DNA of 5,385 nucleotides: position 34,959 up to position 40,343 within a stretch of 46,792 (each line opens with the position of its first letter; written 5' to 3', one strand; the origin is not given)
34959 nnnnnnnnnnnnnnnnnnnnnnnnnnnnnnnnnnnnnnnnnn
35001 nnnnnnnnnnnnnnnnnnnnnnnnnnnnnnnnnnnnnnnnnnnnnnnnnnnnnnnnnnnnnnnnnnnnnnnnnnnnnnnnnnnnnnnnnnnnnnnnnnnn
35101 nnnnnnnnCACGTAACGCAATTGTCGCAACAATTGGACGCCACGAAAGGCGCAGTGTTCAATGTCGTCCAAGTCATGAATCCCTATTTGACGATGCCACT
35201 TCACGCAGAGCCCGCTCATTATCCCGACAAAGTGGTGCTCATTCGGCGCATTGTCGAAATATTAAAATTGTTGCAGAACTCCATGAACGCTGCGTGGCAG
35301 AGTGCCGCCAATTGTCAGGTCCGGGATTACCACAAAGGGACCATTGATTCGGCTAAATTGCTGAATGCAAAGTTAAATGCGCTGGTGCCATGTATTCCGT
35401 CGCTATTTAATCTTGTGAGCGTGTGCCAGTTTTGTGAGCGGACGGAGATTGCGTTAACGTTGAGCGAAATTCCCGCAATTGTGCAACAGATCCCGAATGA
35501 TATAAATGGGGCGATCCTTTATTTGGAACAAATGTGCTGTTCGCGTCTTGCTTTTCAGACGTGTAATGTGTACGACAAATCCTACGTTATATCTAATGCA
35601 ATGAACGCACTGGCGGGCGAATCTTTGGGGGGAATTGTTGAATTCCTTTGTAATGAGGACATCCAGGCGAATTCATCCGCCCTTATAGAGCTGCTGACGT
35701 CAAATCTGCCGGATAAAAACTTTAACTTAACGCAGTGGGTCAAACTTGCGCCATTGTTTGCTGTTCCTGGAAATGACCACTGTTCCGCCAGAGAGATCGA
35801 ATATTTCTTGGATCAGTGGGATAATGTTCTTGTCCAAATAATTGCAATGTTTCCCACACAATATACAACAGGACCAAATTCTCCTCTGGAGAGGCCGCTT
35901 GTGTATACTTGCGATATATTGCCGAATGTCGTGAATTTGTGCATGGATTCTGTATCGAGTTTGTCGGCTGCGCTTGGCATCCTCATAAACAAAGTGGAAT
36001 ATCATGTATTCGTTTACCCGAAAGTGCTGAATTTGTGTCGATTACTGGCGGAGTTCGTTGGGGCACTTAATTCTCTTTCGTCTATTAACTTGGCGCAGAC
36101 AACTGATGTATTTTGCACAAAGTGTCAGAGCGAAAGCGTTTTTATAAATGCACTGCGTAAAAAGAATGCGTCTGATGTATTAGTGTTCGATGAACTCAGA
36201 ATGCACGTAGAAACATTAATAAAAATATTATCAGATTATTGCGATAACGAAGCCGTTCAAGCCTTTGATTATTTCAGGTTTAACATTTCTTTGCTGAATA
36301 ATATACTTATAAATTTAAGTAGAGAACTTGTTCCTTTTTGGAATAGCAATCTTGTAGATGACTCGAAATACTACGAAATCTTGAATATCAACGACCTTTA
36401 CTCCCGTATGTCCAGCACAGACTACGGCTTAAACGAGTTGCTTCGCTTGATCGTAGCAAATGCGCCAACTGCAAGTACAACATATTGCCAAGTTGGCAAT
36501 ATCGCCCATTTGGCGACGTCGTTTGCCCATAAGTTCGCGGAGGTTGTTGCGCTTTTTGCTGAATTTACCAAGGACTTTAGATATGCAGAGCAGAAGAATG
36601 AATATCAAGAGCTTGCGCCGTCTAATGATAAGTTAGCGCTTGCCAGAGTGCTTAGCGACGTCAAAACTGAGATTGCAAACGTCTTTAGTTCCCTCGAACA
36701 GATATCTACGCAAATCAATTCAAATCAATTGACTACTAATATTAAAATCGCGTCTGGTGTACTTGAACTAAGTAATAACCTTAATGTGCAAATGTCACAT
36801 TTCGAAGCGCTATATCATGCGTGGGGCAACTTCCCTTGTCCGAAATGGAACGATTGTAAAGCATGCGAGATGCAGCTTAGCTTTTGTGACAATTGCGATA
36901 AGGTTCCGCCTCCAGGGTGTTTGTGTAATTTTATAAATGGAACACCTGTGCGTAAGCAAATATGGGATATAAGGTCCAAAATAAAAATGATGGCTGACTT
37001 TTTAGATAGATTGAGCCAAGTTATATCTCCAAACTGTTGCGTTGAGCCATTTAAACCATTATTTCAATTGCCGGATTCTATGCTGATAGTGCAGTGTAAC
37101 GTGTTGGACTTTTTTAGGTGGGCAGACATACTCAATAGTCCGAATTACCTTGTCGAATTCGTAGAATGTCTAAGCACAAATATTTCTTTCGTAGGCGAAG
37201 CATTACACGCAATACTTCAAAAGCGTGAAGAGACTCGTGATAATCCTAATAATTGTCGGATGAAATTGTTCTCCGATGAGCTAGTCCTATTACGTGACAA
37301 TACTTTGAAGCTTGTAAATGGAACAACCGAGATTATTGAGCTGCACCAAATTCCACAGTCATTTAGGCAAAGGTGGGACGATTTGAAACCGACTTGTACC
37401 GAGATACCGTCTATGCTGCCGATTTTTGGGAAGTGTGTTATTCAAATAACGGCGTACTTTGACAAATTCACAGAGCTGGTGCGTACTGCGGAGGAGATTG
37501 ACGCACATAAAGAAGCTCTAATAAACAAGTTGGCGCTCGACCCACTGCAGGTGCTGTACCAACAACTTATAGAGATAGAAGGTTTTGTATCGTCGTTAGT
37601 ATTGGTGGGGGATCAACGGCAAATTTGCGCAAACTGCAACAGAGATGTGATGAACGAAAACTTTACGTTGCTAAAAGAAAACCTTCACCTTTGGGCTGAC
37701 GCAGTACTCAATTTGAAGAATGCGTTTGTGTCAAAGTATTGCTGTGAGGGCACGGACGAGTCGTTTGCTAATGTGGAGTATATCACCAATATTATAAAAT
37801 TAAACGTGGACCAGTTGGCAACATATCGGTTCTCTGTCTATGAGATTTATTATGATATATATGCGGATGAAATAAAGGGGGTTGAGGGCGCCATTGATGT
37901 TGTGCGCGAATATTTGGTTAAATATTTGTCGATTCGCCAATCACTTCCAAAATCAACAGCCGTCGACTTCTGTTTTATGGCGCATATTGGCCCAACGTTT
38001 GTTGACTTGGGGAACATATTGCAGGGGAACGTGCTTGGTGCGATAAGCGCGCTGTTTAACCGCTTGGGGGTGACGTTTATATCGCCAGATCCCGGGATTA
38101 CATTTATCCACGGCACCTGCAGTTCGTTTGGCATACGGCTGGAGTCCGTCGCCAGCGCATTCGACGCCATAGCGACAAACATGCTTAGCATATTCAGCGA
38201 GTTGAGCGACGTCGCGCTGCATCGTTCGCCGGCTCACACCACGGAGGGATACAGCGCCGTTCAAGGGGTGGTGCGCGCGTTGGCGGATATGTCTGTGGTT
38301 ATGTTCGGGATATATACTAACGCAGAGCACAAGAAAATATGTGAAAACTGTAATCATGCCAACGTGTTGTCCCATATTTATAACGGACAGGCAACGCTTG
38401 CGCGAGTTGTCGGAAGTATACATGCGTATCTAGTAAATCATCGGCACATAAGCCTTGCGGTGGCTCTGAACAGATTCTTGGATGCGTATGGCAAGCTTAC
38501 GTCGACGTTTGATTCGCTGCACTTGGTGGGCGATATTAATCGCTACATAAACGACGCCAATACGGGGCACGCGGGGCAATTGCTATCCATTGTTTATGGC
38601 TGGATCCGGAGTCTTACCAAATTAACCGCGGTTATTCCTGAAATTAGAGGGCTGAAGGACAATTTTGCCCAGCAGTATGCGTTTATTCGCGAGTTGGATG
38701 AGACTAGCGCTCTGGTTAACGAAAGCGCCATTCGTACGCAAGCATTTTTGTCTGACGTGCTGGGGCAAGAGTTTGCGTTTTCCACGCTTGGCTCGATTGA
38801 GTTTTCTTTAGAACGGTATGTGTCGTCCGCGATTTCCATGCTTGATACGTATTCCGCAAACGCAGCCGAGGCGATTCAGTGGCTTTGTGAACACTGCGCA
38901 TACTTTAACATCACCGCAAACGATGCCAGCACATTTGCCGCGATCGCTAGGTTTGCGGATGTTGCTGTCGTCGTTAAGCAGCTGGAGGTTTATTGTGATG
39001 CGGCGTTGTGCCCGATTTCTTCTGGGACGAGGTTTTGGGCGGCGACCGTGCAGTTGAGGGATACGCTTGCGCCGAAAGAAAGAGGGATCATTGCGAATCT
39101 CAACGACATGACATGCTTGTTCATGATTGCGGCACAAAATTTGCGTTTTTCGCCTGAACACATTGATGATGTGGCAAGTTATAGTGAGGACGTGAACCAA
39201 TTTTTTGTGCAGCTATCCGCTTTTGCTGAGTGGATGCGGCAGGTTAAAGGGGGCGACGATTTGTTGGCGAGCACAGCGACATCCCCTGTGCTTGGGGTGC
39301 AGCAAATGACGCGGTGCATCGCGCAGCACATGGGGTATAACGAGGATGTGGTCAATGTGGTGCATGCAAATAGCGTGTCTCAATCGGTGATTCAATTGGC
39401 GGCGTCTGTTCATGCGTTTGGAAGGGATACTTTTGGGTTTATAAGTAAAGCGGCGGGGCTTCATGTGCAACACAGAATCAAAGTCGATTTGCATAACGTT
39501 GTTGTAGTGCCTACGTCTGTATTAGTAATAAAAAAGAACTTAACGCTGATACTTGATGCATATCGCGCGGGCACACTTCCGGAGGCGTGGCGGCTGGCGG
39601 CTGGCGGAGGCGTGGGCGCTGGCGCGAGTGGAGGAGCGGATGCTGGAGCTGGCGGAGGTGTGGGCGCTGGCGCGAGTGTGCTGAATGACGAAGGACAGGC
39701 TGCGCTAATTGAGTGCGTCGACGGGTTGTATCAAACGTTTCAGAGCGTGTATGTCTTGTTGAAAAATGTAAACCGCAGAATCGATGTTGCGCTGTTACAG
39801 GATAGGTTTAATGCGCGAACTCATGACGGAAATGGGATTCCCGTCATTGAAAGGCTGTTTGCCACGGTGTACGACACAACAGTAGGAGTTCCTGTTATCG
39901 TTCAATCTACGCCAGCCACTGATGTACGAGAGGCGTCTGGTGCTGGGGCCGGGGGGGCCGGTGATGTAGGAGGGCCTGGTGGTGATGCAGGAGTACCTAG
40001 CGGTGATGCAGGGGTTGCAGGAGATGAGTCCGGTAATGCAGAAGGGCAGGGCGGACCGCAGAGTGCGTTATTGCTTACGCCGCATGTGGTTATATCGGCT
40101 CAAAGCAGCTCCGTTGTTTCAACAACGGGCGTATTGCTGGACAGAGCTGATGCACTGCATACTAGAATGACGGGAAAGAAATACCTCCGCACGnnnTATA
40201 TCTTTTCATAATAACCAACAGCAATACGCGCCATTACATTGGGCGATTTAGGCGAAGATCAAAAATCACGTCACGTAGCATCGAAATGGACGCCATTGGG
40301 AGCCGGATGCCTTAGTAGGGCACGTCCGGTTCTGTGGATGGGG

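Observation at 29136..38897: Recurring CxxC-(33-34 aa)-CC cysteine module, about 240-aa periodic in the C-terminal fifth of the giant protein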

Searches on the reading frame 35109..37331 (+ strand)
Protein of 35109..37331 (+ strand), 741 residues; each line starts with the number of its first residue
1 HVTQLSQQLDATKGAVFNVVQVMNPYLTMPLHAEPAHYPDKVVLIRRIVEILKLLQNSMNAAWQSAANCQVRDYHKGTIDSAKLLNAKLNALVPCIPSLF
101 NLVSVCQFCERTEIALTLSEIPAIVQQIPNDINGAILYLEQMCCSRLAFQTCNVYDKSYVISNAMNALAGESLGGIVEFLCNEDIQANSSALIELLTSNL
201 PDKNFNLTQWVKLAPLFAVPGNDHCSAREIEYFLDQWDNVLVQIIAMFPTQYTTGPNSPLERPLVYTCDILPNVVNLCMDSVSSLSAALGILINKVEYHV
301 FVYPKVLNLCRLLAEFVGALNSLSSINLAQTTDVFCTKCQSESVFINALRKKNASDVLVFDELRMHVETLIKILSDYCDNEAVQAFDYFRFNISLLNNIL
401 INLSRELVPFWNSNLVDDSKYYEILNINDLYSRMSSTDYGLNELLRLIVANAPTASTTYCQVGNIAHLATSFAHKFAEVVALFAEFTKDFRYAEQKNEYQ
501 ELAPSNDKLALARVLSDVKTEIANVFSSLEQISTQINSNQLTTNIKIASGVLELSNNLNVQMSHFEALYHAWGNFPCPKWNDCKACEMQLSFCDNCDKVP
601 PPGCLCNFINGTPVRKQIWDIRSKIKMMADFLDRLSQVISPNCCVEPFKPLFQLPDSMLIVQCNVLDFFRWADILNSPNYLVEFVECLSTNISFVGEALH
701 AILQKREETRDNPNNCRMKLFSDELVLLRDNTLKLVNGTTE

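Call 49: predict_structure(protein=window:35109-37331:+)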
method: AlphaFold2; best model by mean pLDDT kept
length: 741 residues; sequences in the alignment: 1
mean_pLDDT: 36.3   pTM: 0.24
mean pLDDT of the five models: 36.3, 31.0, 27.4, 26.7, 26.7
residues with pLDDT >= 90: 0; 70-90: 0; 50-70: 2; < 50: 739
segments of 3 or more residues with pLDDT < 50: 1-374, 376-379, 381-741
pLDDT, mean of each block of 10 residues (from residue 1): 34 39 40 43 44 43 34 35 40 34 38 37 38 37 33 33 35 34 34 36 36 34 37 39 33 32 33 35 37 36 40 45 40 46 37 33 43 48 38 38 35 36 34 34 39 36 38 39 39 38 38 40 39 36 34 30 28 26 22 26 30 33 35 34 34 34 31 32 34 38 41 40 40 41 34
secondary structure, 60 per line:
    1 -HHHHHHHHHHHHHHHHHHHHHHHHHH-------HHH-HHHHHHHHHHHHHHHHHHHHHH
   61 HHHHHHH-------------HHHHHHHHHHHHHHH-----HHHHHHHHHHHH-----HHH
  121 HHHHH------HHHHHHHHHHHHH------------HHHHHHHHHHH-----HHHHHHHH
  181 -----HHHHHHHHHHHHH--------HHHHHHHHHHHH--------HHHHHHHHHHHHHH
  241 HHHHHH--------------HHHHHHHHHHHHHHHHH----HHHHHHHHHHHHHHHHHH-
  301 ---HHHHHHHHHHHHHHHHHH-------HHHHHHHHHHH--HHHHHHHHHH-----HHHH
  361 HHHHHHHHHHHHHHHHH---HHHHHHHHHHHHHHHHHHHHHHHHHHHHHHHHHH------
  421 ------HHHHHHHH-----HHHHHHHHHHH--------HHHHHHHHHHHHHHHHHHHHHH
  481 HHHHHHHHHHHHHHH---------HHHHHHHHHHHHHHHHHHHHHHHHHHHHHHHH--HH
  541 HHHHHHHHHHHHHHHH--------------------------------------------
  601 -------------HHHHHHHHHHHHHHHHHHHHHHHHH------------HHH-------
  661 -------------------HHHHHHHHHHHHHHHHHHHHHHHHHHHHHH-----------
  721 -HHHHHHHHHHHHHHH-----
elements in order (helices of 4 or more, strands of 3 or more residues): H2-27 H39-67 H81-95 H101-112 H118-125 H132-144 H157-167 H173-180 H186-198 H207-218 H227-246 H261-277 H282-299 H304-321 H329-339 H342-351 H357-377 H381-414 H427-434 H440-450 H459-495 H505-536 H539-556 H614-638 H680-709 H722-736
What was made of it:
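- Tried and rejected: Single-sequence AlphaFold was useless, with pLDDT 36 (call 49).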

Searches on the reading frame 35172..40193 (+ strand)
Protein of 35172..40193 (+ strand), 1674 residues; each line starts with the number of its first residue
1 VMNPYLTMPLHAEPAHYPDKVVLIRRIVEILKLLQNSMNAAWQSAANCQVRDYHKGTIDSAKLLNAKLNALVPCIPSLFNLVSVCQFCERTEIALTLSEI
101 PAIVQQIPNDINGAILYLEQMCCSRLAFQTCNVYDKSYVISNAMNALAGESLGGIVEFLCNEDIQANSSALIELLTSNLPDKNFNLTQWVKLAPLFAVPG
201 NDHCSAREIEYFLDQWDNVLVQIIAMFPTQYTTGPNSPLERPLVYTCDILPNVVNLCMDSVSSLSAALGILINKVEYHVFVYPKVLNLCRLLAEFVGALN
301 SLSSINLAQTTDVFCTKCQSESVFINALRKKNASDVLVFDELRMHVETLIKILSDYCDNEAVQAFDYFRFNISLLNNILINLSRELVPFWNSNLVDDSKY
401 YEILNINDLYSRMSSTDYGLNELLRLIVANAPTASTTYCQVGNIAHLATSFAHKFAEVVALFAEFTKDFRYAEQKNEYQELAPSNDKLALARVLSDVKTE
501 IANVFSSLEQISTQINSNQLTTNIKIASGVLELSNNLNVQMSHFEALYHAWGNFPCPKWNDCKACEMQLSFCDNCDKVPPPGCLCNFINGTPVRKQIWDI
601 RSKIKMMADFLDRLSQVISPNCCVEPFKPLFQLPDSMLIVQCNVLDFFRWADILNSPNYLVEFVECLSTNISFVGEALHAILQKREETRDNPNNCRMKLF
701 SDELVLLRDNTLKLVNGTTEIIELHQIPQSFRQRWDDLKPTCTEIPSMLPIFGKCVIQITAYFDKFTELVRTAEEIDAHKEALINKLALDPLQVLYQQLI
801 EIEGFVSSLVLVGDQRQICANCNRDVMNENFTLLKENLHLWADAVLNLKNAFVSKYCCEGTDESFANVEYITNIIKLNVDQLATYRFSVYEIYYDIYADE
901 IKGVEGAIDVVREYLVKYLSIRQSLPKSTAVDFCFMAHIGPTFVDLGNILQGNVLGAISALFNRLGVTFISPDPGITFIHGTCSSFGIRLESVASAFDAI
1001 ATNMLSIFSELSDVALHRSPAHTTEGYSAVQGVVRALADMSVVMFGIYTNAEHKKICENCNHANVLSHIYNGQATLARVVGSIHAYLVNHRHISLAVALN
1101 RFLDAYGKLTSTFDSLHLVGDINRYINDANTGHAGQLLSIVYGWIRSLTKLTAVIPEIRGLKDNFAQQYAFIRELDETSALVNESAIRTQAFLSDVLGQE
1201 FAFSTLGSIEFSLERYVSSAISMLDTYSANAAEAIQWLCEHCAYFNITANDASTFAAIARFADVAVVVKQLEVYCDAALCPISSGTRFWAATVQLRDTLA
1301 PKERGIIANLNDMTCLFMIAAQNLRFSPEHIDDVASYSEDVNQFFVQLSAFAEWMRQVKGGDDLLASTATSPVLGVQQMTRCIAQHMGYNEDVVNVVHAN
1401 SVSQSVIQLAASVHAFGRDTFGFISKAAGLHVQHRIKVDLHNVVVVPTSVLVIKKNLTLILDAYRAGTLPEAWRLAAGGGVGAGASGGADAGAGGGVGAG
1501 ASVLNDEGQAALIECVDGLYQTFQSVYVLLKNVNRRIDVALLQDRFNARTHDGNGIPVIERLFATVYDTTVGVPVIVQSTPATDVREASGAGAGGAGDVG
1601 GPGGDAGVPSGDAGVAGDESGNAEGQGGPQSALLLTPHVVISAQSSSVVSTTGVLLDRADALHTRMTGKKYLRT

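Call 11: find_homologous_proteins(query=window:35172-40193:+)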
Query window:35172-40193:+: 8000 candidates shared short words with the query, none scored E <= 0.001.

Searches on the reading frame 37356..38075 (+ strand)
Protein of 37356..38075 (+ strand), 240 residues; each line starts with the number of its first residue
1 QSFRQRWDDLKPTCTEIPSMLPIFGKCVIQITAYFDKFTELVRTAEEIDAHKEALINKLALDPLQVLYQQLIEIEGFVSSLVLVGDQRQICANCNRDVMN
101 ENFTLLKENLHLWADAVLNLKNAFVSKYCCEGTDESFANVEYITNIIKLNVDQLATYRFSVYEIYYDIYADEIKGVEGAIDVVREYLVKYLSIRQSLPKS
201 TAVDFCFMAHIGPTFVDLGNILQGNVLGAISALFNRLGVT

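Call 78: find_related_loci(query=A2, collection=metagenome_contigs, flank=10000)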
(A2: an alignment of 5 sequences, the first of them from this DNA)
Query A2 (240 aa) in metagenome_contigs; peptide patterns used: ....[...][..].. (x = any residue, [..] = any of these).
366 stretches matched a pattern, but none encodes a relative of the query by tblastn (E <= 1e-3).
